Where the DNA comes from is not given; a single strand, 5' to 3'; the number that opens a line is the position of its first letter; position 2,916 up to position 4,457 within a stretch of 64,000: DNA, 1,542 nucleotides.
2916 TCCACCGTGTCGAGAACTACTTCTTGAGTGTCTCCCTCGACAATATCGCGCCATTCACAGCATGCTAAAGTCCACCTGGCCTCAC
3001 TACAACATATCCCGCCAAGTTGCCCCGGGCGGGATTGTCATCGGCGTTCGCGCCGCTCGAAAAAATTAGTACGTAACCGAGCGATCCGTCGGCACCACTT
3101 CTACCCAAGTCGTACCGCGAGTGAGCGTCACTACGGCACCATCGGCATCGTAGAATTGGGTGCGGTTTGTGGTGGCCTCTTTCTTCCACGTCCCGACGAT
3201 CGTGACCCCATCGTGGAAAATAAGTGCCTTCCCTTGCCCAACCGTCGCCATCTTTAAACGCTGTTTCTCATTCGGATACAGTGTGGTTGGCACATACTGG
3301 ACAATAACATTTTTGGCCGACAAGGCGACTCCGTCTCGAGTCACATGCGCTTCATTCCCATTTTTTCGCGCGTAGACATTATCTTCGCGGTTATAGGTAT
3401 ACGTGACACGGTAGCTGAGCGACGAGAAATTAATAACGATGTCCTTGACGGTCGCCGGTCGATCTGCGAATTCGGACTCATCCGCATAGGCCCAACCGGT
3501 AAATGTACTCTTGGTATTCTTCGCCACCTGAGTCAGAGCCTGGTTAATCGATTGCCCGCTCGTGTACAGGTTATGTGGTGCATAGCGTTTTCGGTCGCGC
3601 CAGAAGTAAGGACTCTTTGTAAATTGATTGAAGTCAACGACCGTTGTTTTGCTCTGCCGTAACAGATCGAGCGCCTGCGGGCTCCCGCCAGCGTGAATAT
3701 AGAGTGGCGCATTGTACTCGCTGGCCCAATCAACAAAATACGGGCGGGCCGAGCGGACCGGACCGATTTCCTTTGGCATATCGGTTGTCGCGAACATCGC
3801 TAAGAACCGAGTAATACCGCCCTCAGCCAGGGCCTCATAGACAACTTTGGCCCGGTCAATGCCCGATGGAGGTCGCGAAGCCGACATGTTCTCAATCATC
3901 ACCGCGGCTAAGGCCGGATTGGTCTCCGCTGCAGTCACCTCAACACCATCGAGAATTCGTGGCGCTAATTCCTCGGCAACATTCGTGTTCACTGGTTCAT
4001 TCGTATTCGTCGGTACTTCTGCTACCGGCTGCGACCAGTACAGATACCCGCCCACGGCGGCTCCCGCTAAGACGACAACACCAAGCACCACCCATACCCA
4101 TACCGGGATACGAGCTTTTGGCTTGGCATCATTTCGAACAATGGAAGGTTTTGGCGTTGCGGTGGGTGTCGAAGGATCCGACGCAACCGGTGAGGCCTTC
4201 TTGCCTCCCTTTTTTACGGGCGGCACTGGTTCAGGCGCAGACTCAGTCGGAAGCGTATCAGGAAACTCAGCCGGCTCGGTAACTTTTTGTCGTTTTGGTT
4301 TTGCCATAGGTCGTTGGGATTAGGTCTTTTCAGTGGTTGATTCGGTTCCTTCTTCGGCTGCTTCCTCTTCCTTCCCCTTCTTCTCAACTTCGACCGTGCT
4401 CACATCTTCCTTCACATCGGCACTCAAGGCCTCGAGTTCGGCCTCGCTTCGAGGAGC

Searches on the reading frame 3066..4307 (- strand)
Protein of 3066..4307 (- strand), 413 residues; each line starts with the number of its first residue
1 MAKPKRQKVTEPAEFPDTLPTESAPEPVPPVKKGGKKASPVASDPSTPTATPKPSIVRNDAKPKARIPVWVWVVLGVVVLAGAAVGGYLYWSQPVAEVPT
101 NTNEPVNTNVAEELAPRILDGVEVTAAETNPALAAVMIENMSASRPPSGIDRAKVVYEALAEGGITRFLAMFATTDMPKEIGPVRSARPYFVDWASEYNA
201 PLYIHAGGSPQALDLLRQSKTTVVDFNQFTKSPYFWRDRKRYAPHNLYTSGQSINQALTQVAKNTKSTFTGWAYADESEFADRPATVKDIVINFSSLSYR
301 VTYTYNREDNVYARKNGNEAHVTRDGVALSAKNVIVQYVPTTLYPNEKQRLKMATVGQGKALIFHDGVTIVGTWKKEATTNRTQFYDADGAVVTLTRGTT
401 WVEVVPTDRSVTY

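Call 73: find_encoding_contigs(protein=window:3066-4307:-, flank=10000, max_places=2)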
Protein window:3066-4307:- (413 aa): 1 contig read that carries it; 1 place shown.
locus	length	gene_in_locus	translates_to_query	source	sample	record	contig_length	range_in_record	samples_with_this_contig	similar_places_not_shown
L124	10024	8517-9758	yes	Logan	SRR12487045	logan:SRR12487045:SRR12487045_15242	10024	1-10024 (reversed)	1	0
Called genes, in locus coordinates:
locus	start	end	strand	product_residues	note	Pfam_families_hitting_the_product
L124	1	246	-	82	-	?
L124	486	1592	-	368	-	PF04865:Baseplate_J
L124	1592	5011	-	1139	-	PF02811:PHP, PF07733:DNA_pol3_alpha, PF17657:DNA_pol3_finger, PF14579:HHH_6, PF01336:tRNA_anti-codon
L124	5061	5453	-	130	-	-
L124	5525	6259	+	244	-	-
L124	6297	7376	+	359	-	PF01098:FTSW_RODA_SPOVE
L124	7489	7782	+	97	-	-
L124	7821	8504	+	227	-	PF01386:Ribosomal_L25p, PF14693:Ribosomal_TL5_C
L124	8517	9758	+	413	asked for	PF11258:DUF3048, PF17479:DUF3048_C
